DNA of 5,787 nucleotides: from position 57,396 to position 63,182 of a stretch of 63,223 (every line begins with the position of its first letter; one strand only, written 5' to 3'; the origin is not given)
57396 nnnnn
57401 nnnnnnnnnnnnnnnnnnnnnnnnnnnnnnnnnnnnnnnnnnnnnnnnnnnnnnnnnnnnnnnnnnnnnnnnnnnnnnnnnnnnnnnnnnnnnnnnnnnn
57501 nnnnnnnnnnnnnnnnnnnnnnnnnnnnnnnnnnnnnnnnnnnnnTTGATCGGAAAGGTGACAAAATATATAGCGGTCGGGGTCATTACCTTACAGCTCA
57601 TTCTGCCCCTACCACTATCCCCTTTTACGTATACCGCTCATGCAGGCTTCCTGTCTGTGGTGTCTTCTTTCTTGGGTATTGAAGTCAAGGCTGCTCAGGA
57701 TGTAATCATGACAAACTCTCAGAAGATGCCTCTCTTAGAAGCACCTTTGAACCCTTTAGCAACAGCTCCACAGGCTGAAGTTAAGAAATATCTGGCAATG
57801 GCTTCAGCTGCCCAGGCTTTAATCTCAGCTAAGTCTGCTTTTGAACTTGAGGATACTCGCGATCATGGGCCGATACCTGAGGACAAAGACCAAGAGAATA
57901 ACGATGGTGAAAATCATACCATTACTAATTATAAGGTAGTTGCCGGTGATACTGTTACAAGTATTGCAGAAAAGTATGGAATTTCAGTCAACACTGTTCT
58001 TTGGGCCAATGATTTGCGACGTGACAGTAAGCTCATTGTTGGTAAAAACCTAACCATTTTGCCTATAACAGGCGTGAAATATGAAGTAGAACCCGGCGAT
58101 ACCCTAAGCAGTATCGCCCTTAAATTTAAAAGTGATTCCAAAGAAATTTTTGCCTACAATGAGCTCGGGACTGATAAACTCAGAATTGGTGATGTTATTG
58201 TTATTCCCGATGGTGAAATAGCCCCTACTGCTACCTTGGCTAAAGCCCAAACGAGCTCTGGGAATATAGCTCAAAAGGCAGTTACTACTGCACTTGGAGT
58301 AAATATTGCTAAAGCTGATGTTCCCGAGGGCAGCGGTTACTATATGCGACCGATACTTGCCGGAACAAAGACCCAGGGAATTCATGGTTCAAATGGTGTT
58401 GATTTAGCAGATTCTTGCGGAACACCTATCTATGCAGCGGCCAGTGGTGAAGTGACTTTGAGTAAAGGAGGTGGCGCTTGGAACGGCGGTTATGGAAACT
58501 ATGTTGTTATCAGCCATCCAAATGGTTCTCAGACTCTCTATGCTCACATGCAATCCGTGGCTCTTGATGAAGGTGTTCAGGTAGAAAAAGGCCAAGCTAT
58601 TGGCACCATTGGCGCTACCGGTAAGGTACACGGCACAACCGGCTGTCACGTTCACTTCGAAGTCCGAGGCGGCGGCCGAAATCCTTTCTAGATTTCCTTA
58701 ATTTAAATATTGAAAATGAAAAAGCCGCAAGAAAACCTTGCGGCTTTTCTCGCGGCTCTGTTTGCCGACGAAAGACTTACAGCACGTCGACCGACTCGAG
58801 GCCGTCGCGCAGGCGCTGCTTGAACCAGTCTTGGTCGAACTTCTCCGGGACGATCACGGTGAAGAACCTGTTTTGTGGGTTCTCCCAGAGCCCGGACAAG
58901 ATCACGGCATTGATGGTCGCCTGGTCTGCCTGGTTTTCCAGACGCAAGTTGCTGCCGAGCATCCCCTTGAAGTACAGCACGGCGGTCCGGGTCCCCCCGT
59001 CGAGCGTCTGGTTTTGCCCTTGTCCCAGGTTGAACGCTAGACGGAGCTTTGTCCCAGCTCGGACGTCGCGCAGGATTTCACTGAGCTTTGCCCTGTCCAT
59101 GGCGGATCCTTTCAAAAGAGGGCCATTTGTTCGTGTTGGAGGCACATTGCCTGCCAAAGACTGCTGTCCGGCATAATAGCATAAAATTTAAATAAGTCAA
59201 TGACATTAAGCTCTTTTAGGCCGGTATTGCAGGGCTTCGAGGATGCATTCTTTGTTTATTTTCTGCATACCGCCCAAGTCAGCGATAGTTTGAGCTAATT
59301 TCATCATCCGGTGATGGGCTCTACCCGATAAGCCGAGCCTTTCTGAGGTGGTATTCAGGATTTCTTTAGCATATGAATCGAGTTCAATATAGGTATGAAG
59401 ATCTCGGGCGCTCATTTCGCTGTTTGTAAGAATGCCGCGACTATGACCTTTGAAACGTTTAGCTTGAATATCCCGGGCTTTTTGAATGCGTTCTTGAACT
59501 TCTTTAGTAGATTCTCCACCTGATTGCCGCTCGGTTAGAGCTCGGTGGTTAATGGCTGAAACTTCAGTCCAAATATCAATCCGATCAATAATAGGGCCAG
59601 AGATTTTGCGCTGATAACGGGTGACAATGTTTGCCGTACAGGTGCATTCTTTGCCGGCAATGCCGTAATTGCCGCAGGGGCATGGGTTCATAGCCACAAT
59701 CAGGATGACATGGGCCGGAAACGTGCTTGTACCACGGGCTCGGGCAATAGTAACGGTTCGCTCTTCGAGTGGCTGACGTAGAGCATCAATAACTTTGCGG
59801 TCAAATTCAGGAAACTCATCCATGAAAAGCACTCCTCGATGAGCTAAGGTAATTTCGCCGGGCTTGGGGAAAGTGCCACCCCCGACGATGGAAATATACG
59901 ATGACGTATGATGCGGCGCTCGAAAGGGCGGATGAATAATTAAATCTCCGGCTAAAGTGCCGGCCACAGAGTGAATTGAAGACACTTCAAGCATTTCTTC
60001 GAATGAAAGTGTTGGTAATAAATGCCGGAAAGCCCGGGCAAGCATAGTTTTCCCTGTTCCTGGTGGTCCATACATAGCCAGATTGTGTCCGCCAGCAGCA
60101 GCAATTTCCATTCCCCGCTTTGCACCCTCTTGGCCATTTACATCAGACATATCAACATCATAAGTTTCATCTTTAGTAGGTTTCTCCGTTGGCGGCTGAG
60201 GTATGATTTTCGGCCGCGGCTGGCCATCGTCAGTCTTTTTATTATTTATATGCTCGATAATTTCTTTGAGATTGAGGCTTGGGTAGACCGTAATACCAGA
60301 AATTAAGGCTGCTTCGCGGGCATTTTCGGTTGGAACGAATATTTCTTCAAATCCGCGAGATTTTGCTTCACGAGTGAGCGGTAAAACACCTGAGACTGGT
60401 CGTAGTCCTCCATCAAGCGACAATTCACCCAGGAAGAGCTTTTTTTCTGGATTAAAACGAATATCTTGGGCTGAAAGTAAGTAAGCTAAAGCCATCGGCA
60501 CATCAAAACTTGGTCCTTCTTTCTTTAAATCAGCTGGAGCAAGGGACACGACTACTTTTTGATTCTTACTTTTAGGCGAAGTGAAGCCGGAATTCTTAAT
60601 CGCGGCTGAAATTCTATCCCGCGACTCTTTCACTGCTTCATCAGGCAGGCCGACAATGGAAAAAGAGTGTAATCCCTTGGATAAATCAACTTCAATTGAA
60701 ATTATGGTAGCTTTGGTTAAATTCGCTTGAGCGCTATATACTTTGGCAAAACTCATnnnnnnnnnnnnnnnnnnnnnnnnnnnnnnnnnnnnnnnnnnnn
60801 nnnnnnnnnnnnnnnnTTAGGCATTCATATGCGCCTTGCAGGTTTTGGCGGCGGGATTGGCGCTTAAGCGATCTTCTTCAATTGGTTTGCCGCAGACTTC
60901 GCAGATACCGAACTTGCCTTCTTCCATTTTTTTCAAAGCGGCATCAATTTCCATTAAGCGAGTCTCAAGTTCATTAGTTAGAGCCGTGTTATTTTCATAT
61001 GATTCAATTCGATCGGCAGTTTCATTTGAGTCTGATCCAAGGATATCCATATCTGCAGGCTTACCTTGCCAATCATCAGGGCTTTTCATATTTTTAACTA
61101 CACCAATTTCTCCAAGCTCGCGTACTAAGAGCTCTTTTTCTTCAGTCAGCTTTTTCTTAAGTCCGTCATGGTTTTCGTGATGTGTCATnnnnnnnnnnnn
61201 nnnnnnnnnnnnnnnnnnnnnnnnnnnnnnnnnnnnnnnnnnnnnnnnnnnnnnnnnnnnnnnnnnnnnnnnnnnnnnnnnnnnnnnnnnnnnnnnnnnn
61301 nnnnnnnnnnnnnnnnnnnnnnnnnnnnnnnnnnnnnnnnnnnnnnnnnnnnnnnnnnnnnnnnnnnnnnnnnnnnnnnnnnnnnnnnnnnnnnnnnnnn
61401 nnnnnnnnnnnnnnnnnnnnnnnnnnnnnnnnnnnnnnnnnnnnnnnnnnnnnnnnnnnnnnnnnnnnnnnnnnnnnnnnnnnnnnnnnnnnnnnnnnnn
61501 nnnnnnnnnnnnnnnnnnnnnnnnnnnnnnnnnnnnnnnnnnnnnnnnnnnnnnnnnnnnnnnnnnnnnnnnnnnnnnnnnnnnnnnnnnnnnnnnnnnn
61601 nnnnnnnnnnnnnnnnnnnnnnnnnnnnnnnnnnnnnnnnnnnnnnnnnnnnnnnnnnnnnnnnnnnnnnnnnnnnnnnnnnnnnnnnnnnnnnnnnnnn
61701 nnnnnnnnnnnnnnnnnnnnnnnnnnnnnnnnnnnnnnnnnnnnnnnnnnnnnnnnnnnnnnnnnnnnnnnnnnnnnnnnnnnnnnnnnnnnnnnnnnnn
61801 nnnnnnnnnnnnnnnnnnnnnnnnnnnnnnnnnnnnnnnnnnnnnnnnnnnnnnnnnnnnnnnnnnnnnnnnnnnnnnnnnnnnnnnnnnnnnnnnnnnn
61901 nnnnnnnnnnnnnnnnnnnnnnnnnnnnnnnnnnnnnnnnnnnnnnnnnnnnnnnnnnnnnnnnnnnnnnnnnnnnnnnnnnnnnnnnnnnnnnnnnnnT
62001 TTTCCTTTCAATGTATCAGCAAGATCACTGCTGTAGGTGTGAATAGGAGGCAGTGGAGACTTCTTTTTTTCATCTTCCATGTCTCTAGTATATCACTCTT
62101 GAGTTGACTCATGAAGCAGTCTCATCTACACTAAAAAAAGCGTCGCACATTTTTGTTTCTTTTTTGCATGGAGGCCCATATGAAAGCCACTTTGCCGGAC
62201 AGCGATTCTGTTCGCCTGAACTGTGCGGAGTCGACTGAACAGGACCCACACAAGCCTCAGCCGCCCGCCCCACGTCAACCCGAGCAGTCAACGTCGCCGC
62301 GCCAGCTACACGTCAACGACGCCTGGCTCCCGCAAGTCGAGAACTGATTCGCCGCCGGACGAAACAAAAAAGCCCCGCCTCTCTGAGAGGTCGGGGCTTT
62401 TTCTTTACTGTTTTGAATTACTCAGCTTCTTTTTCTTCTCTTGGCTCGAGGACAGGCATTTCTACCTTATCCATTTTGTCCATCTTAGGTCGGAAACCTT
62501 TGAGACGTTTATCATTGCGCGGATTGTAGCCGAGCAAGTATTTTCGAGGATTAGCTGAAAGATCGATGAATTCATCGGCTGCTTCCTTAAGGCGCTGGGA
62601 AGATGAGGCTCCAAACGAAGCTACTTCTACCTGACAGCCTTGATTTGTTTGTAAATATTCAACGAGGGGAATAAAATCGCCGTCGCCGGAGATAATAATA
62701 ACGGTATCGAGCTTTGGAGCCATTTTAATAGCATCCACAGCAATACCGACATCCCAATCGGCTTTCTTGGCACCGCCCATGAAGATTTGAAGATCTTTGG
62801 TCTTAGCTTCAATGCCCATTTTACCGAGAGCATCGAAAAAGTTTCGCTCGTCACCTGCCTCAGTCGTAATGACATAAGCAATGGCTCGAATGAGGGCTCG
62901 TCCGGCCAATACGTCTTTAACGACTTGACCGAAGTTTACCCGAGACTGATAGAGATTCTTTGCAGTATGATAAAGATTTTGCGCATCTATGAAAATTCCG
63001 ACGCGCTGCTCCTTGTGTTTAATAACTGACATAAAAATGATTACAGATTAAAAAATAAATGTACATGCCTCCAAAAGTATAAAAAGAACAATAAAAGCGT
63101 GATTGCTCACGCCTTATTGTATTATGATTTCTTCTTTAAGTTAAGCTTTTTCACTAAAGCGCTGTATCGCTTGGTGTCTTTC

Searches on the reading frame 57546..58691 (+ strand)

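Call 47: search_protein_families(library=pfam, proteins=[window:57546-58691:+], max_evalue=0.001)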
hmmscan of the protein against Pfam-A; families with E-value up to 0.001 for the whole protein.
window:57546-58691:+ (381 aa): 4 families
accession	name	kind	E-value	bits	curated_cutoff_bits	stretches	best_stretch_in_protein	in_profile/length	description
PF01551.29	Peptidase_M23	-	1.8e-26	92.6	28.7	1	282-378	3-92/96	Peptidase family M23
PF01476.26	LysM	-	2e-23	82.5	20.9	2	179-221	1-43/43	LysM domain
PF23473.1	LysM3_LYK4_5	-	8.5e-12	45.4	29.3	2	129-164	5-38/48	LYK4/5 LysM3 domain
PF23446.1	LysM1_NFP_LYK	-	0.00047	21.4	36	0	185-221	16-54/60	NFP/LYK LysM1 domain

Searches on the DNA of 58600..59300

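Call 29: search_rna_families(source=window, start=58600, end=59300, threshold=evalue, max_evalue=1)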
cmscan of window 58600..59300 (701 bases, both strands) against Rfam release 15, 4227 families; matches with E-value up to 1: 4.
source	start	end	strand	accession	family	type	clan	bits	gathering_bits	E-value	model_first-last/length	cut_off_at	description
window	58688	58750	+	RF02057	STnc40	Gene; sRNA;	-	22.5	45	0.22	1-70/70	no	Salmonella enterica sRNA STnc40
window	58652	58748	+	RF01416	NrrF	Gene; antisense;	-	21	60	0.09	1-160/160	no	NrrF RNA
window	58703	58781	-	RF02621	BSnc120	Gene; sRNA;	-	20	114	0.1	1-88/88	no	Brucella sRNA 120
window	58676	58838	+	RF01669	P14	Gene; sRNA;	-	17.5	45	0.72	1-146/146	no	Pseudomonas sRNA P14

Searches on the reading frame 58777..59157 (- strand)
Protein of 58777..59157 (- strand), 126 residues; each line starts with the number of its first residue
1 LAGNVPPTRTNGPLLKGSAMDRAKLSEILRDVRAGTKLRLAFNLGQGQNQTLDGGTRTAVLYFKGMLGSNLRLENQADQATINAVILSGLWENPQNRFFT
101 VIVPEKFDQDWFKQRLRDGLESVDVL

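Call 47: search_protein_families(library=pfam, proteins=[window:58777-59157:-], max_evalue=0.001)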
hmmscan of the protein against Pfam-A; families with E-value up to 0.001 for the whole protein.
window:58777-59157:- (126 aa): 0 families

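Call 64: find_homologous_proteins(query=window:58777-59100:-, max_evalue=0.01)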
Query window:58777-59100:- (107 aa): 1 proteins with E <= 0.01 among 2 candidates.
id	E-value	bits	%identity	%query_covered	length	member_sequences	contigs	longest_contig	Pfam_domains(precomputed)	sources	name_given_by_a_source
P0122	1.2e-63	229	100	100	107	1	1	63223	-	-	-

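Call 75: search_protein_families(library=phrogs, proteins=[window:58777-59100:-], max_evalue=0.001)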
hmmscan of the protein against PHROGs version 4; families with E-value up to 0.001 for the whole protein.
window:58777-59100:- (107 aa): 0 families

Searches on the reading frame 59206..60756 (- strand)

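Call 47: search_protein_families(library=pfam, proteins=[window:59206-60756:-], max_evalue=0.001)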
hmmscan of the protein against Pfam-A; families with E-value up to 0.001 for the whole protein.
window:59206-60756:- (516 aa): 8 families
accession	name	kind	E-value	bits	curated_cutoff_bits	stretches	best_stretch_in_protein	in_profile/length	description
PF01078.27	Mg_chelatase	-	5e-88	294.3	20.3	1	202-405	1-205/207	Magnesium chelatase, subunit ChlI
PF13541.12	ChlI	-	1.1e-40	138.8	27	1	21-145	1-121/121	Subunit ChlI of Mg-chelatase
PF13335.12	Mg_chelatase_C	-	2.3e-27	95.8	26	1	414-512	1-94/94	Magnesium chelatase, subunit ChlI C-terminal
PF07728.20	AAA_5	-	5.1e-10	39.9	22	1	226-360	2-125/139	AAA domain (dynein-related subfamily)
PF00493.29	MCM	-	1.2e-08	34.8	23.3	1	298-365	113-179/224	MCM P-loop domain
PF05362.19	Lon_C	-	3.8e-07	30.3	21.1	1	17-151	41-178/205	Lon protease (S16) C-terminal proteolytic domain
PF00004.35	AAA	-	6.6e-05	23.8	21.2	1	227-247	2-22/131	ATPase family associated with various cellular activities (AAA)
PF00158.32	Sigma54_activat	-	0.00012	22.2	20.2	0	219-357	18-142/168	Sigma-54 interaction domain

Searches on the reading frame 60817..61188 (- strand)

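Call 47: search_protein_families(library=pfam, proteins=[window:60817-61188:-], max_evalue=0.001)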
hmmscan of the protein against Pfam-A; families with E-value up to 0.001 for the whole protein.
window:60817-61188:- (123 aa): 1 family
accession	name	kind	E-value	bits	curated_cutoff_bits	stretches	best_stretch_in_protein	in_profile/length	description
PF01258.23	zf-dskA_traR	-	3.2e-09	37.1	24.9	1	91-118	1-28/36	Prokaryotic dksA/traR C4-type zinc finger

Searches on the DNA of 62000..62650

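Call 30: search_rna_families(source=window, start=62000, end=62650, threshold=evalue, max_evalue=1)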
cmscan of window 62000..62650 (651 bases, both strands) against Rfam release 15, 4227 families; matches with E-value up to 1: 8.
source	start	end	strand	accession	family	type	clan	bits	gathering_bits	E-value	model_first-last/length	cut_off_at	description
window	62363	62426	-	RF02495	ohsC_RNA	Gene; antitoxin;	-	24.1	50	0.29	1-77/77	no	Oppression of Hydrophobic ORF by sRNA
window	62364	62424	-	RF00506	Thr_leader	Cis-reg; leader;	-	24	55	0.036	1-118/118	no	Threonine operon leader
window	62333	62420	+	RF02621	BSnc120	Gene; sRNA;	-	20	114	0.094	1-88/88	no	Brucella sRNA 120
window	62320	62402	+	RF02450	ncr1175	Gene; sRNA;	-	19.8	60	0.5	1-110/110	no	Bacillus sRNA ncr1175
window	62337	62399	+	RF02236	asX2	Gene; sRNA;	-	19.5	70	0.27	1-87/87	no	Xanthomonas sRNA asX2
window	62325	62407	+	RF02231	sX12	Gene; sRNA;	-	18.9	106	0.78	1-78/78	no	Xanthomonas sRNA sX12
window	62346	62405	+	RF00506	Thr_leader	Cis-reg; leader;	-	18.2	55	0.85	1-118/118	no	Threonine operon leader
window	62370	62435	-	RF02236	asX2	Gene; sRNA;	-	18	70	0.6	1-87/87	no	Xanthomonas sRNA asX2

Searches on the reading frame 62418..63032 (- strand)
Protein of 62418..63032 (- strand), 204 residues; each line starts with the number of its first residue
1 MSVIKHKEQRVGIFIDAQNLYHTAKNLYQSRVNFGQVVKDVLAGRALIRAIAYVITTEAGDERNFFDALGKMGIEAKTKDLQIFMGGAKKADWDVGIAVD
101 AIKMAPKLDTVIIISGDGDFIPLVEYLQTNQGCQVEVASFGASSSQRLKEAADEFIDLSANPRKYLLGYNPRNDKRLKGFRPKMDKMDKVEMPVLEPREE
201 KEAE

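Call 47: search_protein_families(library=pfam, proteins=[window:62418-63032:-], max_evalue=0.001)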
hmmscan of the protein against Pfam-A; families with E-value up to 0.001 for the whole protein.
window:62418-63032:- (204 aa): 1 family
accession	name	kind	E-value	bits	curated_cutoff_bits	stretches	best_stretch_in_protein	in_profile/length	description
PF01936.24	NYN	-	9.8e-36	123.9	24.2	1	10-158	1-144/145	NYN domain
